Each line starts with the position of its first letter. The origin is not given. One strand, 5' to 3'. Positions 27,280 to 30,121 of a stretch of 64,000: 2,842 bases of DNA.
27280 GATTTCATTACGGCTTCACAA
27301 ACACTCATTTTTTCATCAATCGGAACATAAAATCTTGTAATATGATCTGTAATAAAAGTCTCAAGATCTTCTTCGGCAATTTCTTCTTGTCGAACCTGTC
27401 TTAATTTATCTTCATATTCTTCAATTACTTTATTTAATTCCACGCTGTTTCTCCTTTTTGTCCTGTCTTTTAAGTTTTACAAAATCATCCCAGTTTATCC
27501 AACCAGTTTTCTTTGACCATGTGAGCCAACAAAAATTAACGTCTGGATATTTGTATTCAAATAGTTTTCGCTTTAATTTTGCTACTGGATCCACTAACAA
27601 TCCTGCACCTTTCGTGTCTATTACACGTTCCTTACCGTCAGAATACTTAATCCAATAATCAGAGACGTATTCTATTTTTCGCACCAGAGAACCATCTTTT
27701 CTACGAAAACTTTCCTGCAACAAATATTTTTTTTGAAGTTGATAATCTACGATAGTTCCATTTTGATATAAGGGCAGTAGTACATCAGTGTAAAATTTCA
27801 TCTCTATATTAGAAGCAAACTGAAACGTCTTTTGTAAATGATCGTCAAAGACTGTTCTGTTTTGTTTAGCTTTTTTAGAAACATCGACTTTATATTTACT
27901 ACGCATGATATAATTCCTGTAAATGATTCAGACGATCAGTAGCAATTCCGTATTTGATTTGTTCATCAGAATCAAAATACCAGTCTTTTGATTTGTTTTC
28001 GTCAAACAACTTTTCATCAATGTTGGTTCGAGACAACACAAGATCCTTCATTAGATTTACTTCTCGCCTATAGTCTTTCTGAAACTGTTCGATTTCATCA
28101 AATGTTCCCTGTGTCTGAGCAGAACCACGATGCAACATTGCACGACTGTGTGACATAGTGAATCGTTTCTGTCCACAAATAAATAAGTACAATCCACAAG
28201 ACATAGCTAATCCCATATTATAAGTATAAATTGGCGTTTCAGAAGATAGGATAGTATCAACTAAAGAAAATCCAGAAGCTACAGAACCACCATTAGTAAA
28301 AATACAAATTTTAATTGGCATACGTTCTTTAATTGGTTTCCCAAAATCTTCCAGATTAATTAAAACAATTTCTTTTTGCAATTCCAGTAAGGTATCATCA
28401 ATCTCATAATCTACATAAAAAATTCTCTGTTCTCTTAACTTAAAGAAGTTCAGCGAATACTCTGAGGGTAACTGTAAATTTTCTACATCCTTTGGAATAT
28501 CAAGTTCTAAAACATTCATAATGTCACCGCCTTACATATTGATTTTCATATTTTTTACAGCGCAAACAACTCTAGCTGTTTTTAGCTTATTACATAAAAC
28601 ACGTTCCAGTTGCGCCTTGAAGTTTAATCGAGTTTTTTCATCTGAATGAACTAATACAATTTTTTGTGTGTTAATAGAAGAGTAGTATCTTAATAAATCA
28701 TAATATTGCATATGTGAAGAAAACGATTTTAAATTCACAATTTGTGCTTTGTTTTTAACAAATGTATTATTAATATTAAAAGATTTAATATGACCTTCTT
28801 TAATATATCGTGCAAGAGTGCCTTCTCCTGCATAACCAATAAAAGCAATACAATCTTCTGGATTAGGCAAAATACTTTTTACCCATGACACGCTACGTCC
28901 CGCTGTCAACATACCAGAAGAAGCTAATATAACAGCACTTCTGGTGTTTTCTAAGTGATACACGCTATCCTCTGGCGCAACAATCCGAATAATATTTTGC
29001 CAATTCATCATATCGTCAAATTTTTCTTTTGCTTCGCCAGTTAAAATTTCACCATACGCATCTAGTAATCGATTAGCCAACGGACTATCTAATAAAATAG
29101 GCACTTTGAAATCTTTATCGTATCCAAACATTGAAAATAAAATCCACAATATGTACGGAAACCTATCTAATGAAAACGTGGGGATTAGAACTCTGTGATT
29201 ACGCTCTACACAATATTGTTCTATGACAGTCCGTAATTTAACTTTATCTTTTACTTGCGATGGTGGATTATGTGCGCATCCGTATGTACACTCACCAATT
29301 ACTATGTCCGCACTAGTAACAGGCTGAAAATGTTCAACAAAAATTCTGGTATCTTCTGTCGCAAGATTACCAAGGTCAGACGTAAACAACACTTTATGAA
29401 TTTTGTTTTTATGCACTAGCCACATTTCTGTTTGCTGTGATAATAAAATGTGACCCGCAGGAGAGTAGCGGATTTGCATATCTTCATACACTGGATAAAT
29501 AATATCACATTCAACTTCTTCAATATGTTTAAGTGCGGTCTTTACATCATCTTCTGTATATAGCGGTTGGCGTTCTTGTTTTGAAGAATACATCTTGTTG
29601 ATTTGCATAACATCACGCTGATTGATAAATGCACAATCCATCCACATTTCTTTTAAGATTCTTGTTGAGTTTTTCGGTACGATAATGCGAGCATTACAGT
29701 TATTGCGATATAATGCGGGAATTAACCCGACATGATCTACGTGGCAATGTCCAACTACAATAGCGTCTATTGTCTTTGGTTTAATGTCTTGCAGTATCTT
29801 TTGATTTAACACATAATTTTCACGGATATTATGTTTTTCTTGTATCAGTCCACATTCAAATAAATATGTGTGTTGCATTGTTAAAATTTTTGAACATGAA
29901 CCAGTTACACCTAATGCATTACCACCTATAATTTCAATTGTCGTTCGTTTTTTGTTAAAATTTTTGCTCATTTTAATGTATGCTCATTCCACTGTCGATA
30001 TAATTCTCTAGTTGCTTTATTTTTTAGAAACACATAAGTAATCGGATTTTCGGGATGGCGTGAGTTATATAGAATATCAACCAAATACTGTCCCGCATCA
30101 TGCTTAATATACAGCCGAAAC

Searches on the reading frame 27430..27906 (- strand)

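Call 51: search_protein_families(library=pfam, proteins=[window:27430-27906:-], max_evalue=0.01)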
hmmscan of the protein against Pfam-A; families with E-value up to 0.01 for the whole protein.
window:27430-27906:- (158 aa): 1 family
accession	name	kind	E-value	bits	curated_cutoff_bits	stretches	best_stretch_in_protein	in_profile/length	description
PF06356.17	DUF1064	-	2.1e-22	80.1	24.7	1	26-133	12-114/117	Protein of unknown function (DUF1064)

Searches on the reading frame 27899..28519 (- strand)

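Call 52: search_protein_families(library=pfam, proteins=[window:27899-28519:-], max_evalue=0.01)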
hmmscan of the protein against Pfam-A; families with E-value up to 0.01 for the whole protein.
window:27899-28519:- (206 aa): 1 family
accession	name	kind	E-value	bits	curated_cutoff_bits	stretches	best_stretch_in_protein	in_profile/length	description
PF00574.28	CLP_protease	-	4.6e-23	82.5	20.2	1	27-193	12-175/182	Clp protease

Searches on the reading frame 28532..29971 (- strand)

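Call 50: search_protein_families(library=pfam, proteins=[window:28532-29971:-], max_evalue=0.001)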
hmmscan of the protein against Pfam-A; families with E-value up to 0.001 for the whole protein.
window:28532-29971:- (479 aa): 4 families
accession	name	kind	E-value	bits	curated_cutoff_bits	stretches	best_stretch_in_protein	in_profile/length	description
PF10996.14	Beta-Casp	-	3e-19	70.2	27.7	1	275-390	5-120/120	Beta-Casp domain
PF07521.17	RMMBL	-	9.2e-08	32.4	21.6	1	408-456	5-53/63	Zn-dependent metallo-hydrolase RNA specificity domain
PF00753.33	Lactamase_B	-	2.8e-05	24.6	22.7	1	59-111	35-87/196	Metallo-beta-lactamase superfamily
PF12706.13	Lactamase_B_2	-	8.8e-05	22.6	27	1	63-123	26-86/200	Beta-lactamase superfamily domain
